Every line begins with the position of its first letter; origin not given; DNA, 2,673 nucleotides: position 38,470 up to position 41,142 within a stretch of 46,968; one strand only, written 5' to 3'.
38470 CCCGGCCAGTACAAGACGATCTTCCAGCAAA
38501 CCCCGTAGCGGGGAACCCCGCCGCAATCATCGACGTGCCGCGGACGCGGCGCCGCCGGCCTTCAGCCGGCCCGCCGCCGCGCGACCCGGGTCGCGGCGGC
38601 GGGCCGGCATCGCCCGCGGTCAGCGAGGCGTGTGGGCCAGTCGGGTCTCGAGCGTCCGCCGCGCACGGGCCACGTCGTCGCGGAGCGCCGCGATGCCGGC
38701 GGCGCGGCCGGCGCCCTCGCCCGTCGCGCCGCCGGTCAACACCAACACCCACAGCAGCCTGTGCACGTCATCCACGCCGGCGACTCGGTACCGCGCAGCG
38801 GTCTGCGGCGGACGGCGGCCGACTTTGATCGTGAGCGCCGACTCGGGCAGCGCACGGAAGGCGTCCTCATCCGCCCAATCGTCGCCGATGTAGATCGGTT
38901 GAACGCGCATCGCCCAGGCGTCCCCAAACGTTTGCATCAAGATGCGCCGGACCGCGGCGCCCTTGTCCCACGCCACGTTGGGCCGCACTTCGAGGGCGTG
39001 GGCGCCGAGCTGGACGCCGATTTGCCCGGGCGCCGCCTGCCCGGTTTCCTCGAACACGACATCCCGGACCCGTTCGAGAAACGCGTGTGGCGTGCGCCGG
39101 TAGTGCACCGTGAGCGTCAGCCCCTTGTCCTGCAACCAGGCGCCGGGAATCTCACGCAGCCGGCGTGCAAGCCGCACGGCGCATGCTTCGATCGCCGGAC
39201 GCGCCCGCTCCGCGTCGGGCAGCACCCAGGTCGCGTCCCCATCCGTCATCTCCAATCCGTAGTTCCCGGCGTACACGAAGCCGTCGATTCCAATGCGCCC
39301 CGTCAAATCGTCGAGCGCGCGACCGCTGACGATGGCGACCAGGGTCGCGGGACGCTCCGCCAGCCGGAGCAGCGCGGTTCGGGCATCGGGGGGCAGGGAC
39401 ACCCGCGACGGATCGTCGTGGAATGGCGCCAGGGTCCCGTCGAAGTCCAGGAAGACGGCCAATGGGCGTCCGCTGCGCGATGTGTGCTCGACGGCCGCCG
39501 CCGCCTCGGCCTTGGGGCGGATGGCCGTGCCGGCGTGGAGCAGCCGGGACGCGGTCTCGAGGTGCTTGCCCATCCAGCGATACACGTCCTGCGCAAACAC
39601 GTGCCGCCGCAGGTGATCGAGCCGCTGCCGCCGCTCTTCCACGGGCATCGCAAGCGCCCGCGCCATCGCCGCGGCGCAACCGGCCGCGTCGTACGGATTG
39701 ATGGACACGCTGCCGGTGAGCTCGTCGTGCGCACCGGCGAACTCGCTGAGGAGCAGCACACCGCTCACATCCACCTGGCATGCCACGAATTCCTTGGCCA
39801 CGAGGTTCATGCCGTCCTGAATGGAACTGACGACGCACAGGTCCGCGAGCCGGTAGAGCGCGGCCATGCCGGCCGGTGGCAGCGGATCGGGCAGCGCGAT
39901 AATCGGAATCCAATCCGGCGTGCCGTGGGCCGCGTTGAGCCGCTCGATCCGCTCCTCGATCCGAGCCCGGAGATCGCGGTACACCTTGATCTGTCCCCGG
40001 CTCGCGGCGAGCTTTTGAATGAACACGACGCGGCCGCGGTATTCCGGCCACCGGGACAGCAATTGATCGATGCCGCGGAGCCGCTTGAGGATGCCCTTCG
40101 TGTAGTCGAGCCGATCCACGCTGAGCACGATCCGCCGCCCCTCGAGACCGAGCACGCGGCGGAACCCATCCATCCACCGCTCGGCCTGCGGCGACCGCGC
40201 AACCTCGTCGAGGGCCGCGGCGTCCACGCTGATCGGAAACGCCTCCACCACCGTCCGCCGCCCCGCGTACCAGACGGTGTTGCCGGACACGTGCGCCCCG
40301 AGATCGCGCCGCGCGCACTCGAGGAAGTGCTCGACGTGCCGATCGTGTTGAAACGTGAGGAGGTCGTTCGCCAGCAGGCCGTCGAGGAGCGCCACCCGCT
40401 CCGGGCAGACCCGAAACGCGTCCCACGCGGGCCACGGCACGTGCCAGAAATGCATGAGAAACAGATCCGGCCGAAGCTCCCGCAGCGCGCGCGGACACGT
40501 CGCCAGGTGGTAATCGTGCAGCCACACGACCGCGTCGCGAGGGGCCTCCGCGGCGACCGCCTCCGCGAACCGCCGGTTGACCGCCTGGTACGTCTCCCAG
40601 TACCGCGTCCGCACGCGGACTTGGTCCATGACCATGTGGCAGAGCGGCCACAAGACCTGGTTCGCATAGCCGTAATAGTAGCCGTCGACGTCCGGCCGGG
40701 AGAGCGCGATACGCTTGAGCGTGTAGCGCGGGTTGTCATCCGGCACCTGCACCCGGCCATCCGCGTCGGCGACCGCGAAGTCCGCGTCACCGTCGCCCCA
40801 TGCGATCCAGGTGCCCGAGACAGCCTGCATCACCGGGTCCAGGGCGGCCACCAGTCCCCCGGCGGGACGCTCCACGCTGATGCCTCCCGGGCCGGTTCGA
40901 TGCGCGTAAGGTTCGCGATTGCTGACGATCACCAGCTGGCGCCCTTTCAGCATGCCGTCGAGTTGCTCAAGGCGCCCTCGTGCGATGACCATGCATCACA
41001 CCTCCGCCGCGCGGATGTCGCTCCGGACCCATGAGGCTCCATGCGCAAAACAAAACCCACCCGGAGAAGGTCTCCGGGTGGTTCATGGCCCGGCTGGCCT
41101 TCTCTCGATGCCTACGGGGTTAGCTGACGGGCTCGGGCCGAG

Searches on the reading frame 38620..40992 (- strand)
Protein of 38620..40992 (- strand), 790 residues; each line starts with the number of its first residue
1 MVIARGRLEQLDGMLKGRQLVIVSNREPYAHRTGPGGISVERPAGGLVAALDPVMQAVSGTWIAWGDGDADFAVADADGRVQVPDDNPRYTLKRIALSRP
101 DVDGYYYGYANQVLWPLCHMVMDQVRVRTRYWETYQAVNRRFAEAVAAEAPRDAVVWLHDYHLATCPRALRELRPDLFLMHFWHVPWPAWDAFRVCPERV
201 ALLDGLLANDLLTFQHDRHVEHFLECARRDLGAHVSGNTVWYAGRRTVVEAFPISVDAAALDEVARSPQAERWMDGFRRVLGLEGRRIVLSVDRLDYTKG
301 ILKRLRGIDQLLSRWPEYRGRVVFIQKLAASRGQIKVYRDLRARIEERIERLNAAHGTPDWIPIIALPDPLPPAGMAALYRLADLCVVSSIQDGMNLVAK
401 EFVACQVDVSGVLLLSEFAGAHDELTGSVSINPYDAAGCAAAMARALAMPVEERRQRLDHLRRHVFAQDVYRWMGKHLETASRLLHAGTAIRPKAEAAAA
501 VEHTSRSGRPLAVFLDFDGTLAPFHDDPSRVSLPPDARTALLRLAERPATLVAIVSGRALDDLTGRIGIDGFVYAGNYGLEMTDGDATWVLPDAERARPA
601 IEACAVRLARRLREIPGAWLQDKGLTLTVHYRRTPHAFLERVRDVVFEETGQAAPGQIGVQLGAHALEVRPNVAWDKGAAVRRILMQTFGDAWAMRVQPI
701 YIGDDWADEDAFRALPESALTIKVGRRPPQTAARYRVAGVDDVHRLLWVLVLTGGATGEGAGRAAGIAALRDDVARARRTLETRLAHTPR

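Call 4: search_protein_families(library=pfam, proteins=[window:38620-40992:-])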
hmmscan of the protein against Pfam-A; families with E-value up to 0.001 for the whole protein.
window:38620-40992:- (790 aa): 2 families
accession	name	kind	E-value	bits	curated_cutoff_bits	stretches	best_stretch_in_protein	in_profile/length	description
PF00982.27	Glyco_transf_20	-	7.4e-122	407.9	32.5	1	19-480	2-470/473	Glycosyltransferase family 20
PF02358.22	Trehalose_PPase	-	4.9e-34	117.9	27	1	514-725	1-216/235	Trehalose-phosphatase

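Call 8: find_related_loci(query=window:38620-40992:-, collection=genome_contigs, flank=3000)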
Query window:38620-40992:- (790 aa) in genome_contigs; peptide patterns used: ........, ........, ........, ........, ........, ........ (x = any residue, [..] = any of these).
12 stretches matched a pattern; 2 encode a relative of the query (tblastn E <= 1e-3); 2 distinct loci.
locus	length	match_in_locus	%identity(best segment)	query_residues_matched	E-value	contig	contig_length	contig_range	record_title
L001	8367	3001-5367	91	1-790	0e+0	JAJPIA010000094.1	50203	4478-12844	MAG: Bacillota bacterium isolate Centralia_MAG_233 k107_34802700, whole genome shotgun sequence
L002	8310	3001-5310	79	1-771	0e+0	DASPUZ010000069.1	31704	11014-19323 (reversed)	MAG TPA_asm: bacterium isolate SMAG_U12316 k141_1325630, whole genome shotgun sequence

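Call 12: find_homologous_proteins(query=window:38620-40992:-)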
Query window:38620-40992:- (790 aa): 7892 proteins with E <= 0.001 among 8000 candidates; the best 120 are listed.
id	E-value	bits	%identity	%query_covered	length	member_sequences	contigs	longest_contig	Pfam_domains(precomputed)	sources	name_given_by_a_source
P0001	0.0e+0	1798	100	100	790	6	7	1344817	PF00982.28,PF02358.23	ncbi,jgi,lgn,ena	-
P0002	0.0e+0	1397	79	98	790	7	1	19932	PF00982.28,PF02358.23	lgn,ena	-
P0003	0.0e+0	1330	73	99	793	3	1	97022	PF00982.28,PF02358.23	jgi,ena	-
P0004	0.0e+0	1211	70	95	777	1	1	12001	PF00982.28,PF02358.23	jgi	-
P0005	0.0e+0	1145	67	95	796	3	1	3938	PF00982.28,PF02358.23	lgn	-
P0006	0.0e+0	1040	61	96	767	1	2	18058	PF00982.28,PF02358.23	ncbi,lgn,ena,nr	ncbi:MAG TPA: bifunctional alpha,alpha-trehalose-phosphate synthase (UDP-forming)/trehalose-phosphat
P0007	0.0e+0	1029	62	94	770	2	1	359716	PF00982.28,PF02358.23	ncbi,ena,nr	ncbi:MAG TPA: bifunctional alpha,alpha-trehalose-phosphate synthase (UDP-forming)/trehalose-phosphat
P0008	0.0e+0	1029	59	97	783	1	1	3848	PF00982.28,PF02358.23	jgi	jgi:trehalose 6-phosphate synthase/phosphatase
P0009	0.0e+0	1027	61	95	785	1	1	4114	PF00982.28,PF02358.23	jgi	jgi:trehalose 6-phosphate synthase/phosphatase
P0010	0.0e+0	1016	61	98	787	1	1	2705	PF00982.28,PF02358.23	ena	-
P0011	0.0e+0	1011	59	96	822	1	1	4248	PF00982.28,PF02358.23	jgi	jgi:trehalose 6-phosphate synthase/phosphatase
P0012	1.4e-298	1011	59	95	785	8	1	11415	PF00982.28,PF02358.23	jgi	-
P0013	5.0e-293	992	60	94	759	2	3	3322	PF00982.28,PF02358.23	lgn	-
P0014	7.6e-292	988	59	94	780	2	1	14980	PF00982.28,PF02358.23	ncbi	-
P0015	1.4e-291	988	58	94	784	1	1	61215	PF00982.28,PF02358.23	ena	-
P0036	2.5e-274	931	58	94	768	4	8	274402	PF00982.28,PF02358.23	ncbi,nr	ncbi:MAG: bifunctional alpha,alpha-trehalose-phosphate synthase (UDP-forming)/trehalose-phosphatase 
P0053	7.6e-267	906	57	93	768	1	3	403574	PF00982.28,PF02358.23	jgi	-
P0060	1.2e-264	899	56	95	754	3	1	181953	PF00982.28,PF02358.23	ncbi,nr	ncbi:MAG: bifunctional alpha,alpha-trehalose-phosphate synthase (UDP-forming)/trehalose-phosphatase 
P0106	3.4e-244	831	53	93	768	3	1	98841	PF00982.28,PF02358.23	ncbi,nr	ncbi:MAG: bifunctional alpha,alpha-trehalose-phosphate synthase (UDP-forming)/trehalose-phosphatase 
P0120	1.7e-238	812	51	94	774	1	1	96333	PF00982.28,PF02358.23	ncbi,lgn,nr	ncbi:MAG: bifunctional alpha,alpha-trehalose-phosphate synthase (UDP-forming)/trehalose-phosphatase 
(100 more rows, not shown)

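Call 14: find_encoding_contigs(protein=P0003, flank=3000, max_places=2)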
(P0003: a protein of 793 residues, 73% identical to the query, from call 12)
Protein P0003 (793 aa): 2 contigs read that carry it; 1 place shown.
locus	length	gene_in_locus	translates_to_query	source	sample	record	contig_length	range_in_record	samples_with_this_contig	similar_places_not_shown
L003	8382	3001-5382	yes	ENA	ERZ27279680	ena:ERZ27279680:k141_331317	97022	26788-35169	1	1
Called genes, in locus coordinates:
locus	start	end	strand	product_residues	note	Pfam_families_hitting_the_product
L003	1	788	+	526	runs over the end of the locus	PF00496:SBP_bac_5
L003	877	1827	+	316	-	PF19300:BPD_transp_1_N, PF00528:BPD_transp_1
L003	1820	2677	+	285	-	PF12911:OppC_N, PF00528:BPD_transp_1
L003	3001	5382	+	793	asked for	PF00982:Glyco_transf_20, PF02358:Trehalose_PPase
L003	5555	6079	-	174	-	-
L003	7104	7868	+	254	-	PF00106:adh_short, PF08659:KR, PF13561:adh_short_C2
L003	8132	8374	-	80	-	-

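Call 15: find_encoding_contigs(protein=P0004, flank=3000, max_places=2)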
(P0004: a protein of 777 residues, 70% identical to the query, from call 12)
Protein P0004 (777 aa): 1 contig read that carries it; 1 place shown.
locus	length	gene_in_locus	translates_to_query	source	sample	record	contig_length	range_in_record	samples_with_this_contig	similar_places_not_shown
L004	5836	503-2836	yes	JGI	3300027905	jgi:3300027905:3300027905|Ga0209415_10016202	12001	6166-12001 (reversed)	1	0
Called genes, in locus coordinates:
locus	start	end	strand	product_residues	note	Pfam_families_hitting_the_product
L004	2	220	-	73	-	?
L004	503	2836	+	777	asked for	PF00982:Glyco_transf_20, PF02358:Trehalose_PPase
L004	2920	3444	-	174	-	-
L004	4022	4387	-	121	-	-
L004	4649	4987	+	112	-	-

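Call 17: find_encoding_contigs(protein=P0007, flank=3000, max_places=2)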
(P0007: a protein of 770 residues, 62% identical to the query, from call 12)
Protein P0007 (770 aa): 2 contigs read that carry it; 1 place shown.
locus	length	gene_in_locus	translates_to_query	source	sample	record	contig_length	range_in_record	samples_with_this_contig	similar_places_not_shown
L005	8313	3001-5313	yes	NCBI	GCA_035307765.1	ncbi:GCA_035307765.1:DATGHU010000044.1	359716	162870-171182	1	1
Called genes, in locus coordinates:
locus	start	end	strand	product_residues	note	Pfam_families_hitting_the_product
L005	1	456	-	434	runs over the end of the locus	PF03447:NAD_binding_3, PF00742:Homoserine_dh, PF01842:ACT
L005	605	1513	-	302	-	PF00701:DHDPS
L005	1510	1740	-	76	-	PF09413:DUF2007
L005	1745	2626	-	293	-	PF00590:TP_methylase, PF23016:RsmI_C (weak)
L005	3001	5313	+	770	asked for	PF00982:Glyco_transf_20, PF02358:Trehalose_PPase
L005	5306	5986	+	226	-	PF19027:DUF5752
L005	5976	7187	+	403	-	PF21269:TreT_GT1, PF20706:GT4-conflict, PF00534:Glycos_transf_1, PF13692:Glyco_trans_1_4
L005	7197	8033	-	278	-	PF01209:Ubie_methyltran, PF05175:MTS (weak), PF06325:PrmA (weak), PF13489:Methyltransf_23, PF13649:Methyltransf_25, PF13847:Methyltransf_31, PF08241:Methyltransf_11, PF08242:Methyltransf_12, +1 more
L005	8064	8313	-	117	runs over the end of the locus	PF24038:DUF7347 (faint), PF01022:HTH_5, PF12840:HTH_20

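Call 18: find_encoding_contigs(protein=P0006, flank=3000, max_places=2)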
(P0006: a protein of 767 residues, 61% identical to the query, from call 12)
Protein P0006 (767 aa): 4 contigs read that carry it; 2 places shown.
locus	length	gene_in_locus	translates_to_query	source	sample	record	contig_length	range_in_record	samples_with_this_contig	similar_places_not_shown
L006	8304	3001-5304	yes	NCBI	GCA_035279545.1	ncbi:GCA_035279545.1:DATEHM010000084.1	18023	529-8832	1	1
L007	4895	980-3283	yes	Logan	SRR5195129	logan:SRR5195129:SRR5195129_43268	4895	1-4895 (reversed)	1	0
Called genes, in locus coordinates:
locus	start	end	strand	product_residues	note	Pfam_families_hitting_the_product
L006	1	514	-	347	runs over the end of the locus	PF03447:NAD_binding_3, PF00742:Homoserine_dh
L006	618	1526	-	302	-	PF00701:DHDPS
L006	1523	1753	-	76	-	PF09413:DUF2007 (weak)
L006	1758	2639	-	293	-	PF00590:TP_methylase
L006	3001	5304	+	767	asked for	PF00982:Glyco_transf_20, PF02358:Trehalose_PPase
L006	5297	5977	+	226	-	PF19027:DUF5752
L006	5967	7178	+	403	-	PF21269:TreT_GT1, PF20706:GT4-conflict, PF00534:Glycos_transf_1, PF13692:Glyco_trans_1_4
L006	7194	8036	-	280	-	PF13489:Methyltransf_23, PF01135:PCMT (weak), PF01209:Ubie_methyltran, PF05175:MTS (weak), PF13649:Methyltransf_25, PF13847:Methyltransf_31, PF08241:Methyltransf_11, PF08242:Methyltransf_12, +2 more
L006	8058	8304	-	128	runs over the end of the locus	PF12840:HTH_20, PF01022:HTH_5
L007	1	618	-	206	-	?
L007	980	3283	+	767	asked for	PF00982:Glyco_transf_20, PF02358:Trehalose_PPase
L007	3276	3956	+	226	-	PF19027:DUF5752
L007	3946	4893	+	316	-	?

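Call 19: find_encoding_contigs(protein=P0036, flank=3000, max_places=2)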
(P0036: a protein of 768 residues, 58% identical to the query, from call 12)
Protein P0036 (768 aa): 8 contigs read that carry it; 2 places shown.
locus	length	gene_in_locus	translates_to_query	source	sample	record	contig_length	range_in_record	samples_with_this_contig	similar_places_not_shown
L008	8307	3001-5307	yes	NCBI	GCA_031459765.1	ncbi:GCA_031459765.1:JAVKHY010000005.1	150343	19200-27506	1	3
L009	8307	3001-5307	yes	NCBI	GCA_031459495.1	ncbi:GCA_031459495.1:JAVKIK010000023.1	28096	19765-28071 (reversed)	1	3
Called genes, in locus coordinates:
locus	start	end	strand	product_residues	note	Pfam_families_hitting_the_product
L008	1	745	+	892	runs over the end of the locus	PF00583:Acetyltransf_1, PF13302:Acetyltransf_3, PF02629:CoA_binding, PF13380:CoA_binding_2, PF13607:Succ_CoA_lig, PF19045:Ligase_CoA_2, PF13549:ATP-grasp_5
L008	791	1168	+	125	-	PF00571:CBS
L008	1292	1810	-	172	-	-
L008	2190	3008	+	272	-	PF03631:Virul_fac_BrkB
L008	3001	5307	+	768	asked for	PF00982:Glyco_transf_20, PF02358:Trehalose_PPase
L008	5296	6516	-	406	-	PF21269:TreT_GT1, PF20706:GT4-conflict (weak), PF00534:Glycos_transf_1, PF13692:Glyco_trans_1_4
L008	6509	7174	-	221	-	PF19027:DUF5752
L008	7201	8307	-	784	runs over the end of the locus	PF03065:Glyco_hydro_57, PF12055:DUF3536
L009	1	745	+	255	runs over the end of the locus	PF13549:ATP-grasp_5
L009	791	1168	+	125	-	PF00571:CBS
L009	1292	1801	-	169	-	-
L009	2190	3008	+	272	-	PF03631:Virul_fac_BrkB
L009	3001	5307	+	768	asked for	PF00982:Glyco_transf_20, PF02358:Trehalose_PPase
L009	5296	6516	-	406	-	PF21269:TreT_GT1, PF20706:GT4-conflict (weak), PF00534:Glycos_transf_1, PF13692:Glyco_trans_1_4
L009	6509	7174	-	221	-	PF19027:DUF5752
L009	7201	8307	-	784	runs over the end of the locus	PF03065:Glyco_hydro_57, PF12055:DUF3536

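Call 32: find_related_loci(query=A1, collection=metagenome_contigs, flank=3000)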
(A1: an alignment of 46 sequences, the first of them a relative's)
Query A1 (790 aa) in metagenome_contigs; peptide patterns used: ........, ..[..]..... (x = any residue, [..] = any of these).
600 stretches matched a pattern (row limit reached: there are more); 598 encode a relative of the query (tblastn E <= 1e-3); the best 80 are kept; 80 distinct loci.
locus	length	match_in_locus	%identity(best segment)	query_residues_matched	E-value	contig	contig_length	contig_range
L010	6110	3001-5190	40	11-754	2e-174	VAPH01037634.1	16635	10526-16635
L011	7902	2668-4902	38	2-743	3e-166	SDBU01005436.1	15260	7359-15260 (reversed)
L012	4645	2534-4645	38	20-715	1e-163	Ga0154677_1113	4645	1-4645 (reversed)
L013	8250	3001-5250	40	5-752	7e-155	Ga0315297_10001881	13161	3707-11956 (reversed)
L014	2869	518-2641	39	20-747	2e-150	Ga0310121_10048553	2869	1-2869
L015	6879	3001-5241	38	11-747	3e-142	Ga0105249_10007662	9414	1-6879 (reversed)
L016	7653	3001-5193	40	16-766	6e-140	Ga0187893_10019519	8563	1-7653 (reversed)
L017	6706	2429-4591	39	18-747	3e-133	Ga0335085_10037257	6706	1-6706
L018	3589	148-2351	44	20-747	3e-156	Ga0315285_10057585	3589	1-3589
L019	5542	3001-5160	38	15-737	4e-128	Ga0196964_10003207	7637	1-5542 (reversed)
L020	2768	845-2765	44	9-605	5e-134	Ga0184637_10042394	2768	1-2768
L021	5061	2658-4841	37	11-743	2e-127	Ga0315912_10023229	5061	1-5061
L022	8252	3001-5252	40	9-747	2e-151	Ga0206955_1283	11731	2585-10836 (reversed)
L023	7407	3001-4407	45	12-477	2e-125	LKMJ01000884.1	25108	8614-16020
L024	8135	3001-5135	42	11-751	2e-150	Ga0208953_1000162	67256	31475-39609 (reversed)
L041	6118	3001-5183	41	20-747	6e-118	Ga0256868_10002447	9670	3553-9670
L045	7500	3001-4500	42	19-513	3e-117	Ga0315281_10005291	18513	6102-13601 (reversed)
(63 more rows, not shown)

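Call 37: find_encoding_contigs(protein=P0015, flank=3000, max_places=1)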
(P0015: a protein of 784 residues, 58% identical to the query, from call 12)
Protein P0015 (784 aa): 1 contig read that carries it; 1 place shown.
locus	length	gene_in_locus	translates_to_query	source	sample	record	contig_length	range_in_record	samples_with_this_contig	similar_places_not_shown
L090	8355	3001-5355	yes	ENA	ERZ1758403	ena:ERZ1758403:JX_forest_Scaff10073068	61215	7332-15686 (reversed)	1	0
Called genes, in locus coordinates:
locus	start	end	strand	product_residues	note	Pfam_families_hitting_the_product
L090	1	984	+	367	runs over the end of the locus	PF07228:SpoIIE, PF13581:HATPase_c_2, PF02518:HATPase_c (weak)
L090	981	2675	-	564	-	-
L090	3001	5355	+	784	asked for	PF00982:Glyco_transf_20, PF02358:Trehalose_PPase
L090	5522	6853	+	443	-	PF00202:Aminotran_3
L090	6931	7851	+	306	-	PF00296:Bac_luciferase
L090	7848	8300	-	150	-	PF01243:PNPOx_N, PF12900:Pyridox_ox_2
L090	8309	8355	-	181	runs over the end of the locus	PF01613:Flavin_Reduct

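Call 38: find_encoding_contigs(protein=P0053, flank=3000, max_places=1)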
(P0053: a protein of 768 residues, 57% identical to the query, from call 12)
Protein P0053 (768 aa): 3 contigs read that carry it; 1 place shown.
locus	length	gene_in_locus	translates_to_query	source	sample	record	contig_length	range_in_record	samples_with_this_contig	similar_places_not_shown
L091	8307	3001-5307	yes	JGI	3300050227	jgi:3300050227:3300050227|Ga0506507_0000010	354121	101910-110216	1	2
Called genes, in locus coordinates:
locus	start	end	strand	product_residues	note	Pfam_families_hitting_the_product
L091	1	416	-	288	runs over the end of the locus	PF00528:BPD_transp_1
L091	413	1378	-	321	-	PF00528:BPD_transp_1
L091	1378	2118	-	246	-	-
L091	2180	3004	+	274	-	PF03631:Virul_fac_BrkB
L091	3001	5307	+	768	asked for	PF00982:Glyco_transf_20, PF02358:Trehalose_PPase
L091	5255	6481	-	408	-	PF21269:TreT_GT1, PF20706:GT4-conflict (weak), PF00534:Glycos_transf_1, PF13692:Glyco_trans_1_4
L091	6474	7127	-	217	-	PF19027:DUF5752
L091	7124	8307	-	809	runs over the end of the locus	PF03065:Glyco_hydro_57, PF12055:DUF3536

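Call 39: find_encoding_contigs(protein=P0060, flank=3000, max_places=1)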
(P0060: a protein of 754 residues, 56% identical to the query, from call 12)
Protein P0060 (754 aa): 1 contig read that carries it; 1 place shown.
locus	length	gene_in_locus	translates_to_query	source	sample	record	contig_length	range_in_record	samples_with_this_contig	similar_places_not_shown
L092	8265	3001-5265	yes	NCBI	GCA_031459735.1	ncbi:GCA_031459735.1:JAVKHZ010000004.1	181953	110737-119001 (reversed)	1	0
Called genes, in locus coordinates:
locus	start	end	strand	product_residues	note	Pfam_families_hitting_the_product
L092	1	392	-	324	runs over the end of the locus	PF00528:BPD_transp_1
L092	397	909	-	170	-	-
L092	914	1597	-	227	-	PF08551:DUF1751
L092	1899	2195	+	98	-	-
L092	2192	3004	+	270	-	PF03631:Virul_fac_BrkB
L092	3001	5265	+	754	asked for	PF00982:Glyco_transf_20, PF02358:Trehalose_PPase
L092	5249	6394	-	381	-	PF21269:TreT_GT1, PF20706:GT4-conflict (weak), PF00534:Glycos_transf_1, PF13692:Glyco_trans_1_4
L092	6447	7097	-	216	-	PF19027:DUF5752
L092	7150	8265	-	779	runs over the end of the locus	PF03065:Glyco_hydro_57, PF12055:DUF3536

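Call 40: find_encoding_contigs(protein=P0106, flank=3000, max_places=1)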
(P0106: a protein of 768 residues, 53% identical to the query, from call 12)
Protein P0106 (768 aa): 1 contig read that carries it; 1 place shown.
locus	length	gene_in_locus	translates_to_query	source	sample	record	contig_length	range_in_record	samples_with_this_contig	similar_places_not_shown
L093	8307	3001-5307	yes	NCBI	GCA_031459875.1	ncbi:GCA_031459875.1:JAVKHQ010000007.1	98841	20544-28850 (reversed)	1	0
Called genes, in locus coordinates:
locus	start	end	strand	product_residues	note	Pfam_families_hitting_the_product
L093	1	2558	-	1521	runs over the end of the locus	PF00310:GATase_2, PF04898:Glu_syn_central, PF01645:Glu_synthase, PF01493:GXGXG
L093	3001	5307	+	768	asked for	PF00982:Glyco_transf_20, PF02358:Trehalose_PPase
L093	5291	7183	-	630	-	PF02922:CBM_48, PF00128:Alpha-amylase (weak), PF02806:Alpha-amylase_C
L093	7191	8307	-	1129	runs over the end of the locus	PF00128:Alpha-amylase, PF16657:Malt_amylase_C, PF18085:Mak_N_cap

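Call 41: find_encoding_contigs(protein=P0120, flank=3000, max_places=1)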
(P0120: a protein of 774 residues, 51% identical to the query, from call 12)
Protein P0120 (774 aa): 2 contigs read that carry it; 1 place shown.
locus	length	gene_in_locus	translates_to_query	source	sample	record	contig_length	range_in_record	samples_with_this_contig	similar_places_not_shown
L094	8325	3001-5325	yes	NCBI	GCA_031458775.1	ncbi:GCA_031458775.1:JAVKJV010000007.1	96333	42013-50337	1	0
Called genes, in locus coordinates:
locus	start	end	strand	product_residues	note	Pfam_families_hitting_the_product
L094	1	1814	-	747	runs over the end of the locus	PF01315:Ald_Xan_dh_C, PF02738:MoCoBD_1, PF20256:MoCoBD_2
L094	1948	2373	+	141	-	PF14489:QueF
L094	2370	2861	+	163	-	PF06177:QueT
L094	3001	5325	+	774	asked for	PF00982:Glyco_transf_20, PF02358:Trehalose_PPase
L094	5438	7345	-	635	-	PF02922:CBM_48, PF00128:Alpha-amylase, PF02806:Alpha-amylase_C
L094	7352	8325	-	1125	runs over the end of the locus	PF00128:Alpha-amylase, PF16657:Malt_amylase_C, PF18085:Mak_N_cap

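Call 53: search_protein_families(library=ncbifam, proteins=[window:38620-40992:-, L008:2190-3008:+, L005:5306-5986:+])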
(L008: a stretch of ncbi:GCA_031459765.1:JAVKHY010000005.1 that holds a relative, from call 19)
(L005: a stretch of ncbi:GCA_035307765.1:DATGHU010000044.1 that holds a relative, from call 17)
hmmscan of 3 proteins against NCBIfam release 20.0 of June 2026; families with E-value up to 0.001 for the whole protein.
window:38620-40992:- (790 aa): 8 families
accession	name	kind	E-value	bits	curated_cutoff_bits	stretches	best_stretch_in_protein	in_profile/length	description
NF011071.0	PRK14501.1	equivalog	4.2e-195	650.1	634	1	19-750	3-724/729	bifunctional alpha,alpha-trehalose-phosphate synthase (UDP-forming)/trehalose-phosphatase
TIGR02400.1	trehalose_OtsA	equivalog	1.3e-135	452.6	564.85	1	19-479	1-452/456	alpha,alpha-trehalose-phosphate synthase (UDP-forming)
TIGR02398.1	gluc_glyc_Psyn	equivalog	3.4e-91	306.3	569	2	240-482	241-481/487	glucosylglycerol-phosphate synthase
NF007513.0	PRK10117.1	equivalog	4.9e-79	266.4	759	1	20-484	4-454/474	alpha,alpha-trehalose-phosphate synthase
TIGR00685.1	T6PP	equivalog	1.1e-44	153.2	68.05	1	511-751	4-249/250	trehalose-phosphatase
NF007560.0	PRK10187.1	equivalog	1.1e-26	93.7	327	1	511-749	15-242/266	trehalose-phosphatase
TIGR01484.1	HAD-SF-IIB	subfamily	7.7e-14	52.3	41.8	1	513-716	2-216/221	HAD-IIB family hydrolase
TIGR04047.1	MSMEG_0565_glyc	hypoth_equivalog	9.4e-10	38.1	259.85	1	270-456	177-348/373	MSMEG_0565 family glycosyltransferase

L008:2190-3008:+ (272 aa): 4 families
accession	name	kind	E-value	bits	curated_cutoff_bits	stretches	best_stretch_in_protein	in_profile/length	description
TIGR00765.1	yihY_not_rbn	subfamily_domain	1.5e-31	110.2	73.15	1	12-269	5-257/259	YihY family inner membrane protein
NF002457.0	PRK01637.1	equivalog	3.9e-28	98.5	307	1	4-269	14-275/295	virulence factor BrkB family protein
NF003256.0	PRK04214.1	equivalog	5.5e-21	75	500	1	11-268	21-273/412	ribonuclease BN/unknown domain fusion protein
TIGR00766.1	TIGR00766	equivalog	1.2e-06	28.1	213.65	1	25-260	18-252/263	inner membrane protein YhjD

L005:5306-5986:+ (226 aa): 0 families
